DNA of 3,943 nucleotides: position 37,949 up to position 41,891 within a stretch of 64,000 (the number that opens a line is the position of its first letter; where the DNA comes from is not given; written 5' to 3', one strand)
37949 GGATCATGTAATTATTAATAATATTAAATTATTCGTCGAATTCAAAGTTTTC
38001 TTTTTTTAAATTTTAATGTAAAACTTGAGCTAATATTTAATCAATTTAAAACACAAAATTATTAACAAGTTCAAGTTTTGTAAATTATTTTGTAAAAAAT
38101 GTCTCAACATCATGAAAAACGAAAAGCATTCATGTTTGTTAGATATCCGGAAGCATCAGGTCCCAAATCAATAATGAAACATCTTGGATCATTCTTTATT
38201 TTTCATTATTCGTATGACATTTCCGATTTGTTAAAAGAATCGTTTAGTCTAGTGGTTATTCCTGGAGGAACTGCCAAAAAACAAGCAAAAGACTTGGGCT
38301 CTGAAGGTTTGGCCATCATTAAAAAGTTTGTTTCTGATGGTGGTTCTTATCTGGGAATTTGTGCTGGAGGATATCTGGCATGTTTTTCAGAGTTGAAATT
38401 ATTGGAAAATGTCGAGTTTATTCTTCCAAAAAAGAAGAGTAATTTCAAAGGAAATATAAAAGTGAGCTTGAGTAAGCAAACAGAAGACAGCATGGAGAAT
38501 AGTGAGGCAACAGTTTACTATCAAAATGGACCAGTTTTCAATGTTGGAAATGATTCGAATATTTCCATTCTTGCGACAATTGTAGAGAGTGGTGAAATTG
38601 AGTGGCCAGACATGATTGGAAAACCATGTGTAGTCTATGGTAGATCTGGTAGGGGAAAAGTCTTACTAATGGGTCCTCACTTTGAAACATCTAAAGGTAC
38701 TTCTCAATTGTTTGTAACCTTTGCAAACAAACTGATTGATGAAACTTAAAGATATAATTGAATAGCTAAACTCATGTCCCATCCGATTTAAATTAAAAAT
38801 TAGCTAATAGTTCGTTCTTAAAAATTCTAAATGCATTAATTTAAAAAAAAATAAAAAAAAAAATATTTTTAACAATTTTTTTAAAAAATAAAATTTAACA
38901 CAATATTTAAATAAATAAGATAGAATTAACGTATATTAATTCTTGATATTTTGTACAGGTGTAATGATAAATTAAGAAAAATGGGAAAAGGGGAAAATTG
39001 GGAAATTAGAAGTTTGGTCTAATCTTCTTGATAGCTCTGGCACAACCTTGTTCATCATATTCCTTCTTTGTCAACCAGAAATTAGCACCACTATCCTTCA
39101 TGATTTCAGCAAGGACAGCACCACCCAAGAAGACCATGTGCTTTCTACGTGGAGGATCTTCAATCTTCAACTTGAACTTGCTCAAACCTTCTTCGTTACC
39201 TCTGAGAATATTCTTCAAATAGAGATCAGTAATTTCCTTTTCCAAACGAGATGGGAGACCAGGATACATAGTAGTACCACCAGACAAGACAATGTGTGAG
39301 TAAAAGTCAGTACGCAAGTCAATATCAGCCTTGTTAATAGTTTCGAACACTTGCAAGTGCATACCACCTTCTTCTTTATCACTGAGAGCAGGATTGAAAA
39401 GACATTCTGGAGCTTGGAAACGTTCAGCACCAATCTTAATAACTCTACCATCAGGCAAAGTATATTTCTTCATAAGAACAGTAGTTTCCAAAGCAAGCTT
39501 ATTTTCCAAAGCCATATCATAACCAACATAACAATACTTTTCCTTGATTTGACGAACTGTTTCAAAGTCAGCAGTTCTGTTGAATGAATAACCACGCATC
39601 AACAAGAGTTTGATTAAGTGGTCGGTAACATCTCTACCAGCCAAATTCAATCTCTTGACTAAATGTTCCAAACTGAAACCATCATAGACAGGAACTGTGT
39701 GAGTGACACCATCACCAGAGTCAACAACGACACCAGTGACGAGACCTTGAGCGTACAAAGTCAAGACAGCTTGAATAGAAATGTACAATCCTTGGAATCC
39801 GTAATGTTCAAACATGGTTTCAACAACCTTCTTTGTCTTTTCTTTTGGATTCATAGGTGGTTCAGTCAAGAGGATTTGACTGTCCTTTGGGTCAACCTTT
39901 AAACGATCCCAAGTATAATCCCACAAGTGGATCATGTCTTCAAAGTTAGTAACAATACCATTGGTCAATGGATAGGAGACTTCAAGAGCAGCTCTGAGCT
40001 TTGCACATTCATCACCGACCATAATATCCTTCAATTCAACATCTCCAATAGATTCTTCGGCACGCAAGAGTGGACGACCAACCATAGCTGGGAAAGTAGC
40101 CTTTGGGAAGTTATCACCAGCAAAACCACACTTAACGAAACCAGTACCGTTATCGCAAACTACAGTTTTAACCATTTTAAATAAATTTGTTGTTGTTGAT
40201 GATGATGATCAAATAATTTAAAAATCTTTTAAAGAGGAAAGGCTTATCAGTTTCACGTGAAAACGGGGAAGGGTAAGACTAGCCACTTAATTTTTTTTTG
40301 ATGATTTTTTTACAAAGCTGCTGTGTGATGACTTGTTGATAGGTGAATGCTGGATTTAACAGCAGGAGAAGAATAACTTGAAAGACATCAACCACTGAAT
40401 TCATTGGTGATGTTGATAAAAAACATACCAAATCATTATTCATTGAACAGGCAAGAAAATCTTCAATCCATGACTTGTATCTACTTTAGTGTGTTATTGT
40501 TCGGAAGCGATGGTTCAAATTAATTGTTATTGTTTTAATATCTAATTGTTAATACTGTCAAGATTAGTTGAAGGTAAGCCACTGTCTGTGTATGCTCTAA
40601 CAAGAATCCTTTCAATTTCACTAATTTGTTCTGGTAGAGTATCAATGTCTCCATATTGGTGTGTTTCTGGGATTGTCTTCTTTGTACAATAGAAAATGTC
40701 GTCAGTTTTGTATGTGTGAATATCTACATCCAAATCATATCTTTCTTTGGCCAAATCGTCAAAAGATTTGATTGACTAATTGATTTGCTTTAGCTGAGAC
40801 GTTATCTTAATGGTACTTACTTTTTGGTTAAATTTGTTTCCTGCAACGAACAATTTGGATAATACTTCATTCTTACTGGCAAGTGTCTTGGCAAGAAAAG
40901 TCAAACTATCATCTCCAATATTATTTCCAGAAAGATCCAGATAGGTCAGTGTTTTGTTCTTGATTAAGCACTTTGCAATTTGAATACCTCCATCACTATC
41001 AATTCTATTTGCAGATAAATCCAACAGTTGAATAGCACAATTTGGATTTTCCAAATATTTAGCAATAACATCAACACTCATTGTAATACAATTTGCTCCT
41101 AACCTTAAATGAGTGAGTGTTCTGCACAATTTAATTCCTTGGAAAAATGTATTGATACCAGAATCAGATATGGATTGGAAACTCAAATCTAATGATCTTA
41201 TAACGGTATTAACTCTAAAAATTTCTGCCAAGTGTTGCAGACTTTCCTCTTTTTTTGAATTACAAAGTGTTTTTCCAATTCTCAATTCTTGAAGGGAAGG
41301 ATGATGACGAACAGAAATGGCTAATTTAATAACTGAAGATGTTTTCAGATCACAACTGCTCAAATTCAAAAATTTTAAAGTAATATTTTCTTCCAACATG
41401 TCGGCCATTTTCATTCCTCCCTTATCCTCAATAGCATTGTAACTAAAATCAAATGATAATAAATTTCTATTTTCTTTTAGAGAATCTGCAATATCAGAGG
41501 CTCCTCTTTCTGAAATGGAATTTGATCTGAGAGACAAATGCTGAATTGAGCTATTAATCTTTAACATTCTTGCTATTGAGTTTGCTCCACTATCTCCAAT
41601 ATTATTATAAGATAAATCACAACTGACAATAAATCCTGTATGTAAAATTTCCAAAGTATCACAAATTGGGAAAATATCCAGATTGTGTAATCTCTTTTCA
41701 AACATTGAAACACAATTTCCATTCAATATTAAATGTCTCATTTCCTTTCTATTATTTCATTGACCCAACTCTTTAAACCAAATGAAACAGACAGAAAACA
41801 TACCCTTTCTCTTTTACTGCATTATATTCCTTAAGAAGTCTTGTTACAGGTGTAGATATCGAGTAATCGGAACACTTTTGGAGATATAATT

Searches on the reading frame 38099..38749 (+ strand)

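Call 29: search_protein_families(library=pfam, proteins=[window:38099-38749:+], max_evalue=0.001)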
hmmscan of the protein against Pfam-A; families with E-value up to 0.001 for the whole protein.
window:38099-38749:+ (216 aa): 2 families
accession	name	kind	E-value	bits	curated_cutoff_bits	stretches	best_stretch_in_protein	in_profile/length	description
PF09825.15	BPL_N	-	9.1e-23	81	24.2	2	47-95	48-96/283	Biotin-protein ligase, N terminal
PF01965.30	DJ-1_PfpI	-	4.6e-05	23.7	26.6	1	40-91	53-104/165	DJ-1/PfpI family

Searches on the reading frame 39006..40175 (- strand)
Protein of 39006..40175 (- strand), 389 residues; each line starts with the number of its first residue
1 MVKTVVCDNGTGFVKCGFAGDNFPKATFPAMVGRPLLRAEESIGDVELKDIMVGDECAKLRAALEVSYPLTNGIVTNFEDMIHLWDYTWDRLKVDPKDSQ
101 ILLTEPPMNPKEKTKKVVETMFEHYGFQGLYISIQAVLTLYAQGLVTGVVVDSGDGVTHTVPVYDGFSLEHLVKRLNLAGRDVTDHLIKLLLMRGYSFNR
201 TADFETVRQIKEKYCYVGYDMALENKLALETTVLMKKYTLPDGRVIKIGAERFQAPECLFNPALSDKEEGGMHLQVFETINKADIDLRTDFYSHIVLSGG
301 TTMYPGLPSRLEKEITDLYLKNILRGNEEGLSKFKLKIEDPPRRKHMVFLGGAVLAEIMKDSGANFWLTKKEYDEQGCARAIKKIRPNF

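Call 29: search_protein_families(library=pfam, proteins=[window:39006-40175:-], max_evalue=0.001)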
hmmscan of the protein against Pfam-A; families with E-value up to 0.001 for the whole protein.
window:39006-40175:- (389 aa): 1 family
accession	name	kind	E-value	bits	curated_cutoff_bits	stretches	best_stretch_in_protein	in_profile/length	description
PF00022.25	Actin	-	8.5e-96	321.5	27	1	2-383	4-407/410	Actin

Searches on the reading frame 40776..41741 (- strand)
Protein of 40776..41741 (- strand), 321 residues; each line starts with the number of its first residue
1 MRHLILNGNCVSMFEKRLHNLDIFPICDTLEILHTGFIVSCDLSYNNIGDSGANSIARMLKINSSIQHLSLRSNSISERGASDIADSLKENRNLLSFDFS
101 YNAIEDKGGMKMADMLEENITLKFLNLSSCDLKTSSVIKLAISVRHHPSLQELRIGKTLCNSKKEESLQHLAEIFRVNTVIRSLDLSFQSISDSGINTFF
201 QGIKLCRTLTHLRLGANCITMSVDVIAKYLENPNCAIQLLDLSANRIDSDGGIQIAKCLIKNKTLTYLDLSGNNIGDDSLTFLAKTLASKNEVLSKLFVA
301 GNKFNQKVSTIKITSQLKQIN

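Call 29: search_protein_families(library=pfam, proteins=[window:40776-41741:-], max_evalue=0.001)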
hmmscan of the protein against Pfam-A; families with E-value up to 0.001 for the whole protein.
window:40776-41741:- (321 aa): 3 families
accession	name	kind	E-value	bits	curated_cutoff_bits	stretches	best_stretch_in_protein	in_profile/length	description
PF13516.12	LRR_6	-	2.7e-27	93.1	23.4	1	261-284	1-24/24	Leucine Rich repeat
PF00560.39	LRR_1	-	2.5e-10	38.8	20.6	0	265-280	2-17/23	Leucine Rich Repeat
PF12799.13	LRR_4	-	4.4e-06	27.2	27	0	238-277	4-38/44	Leucine Rich repeats (2 copies)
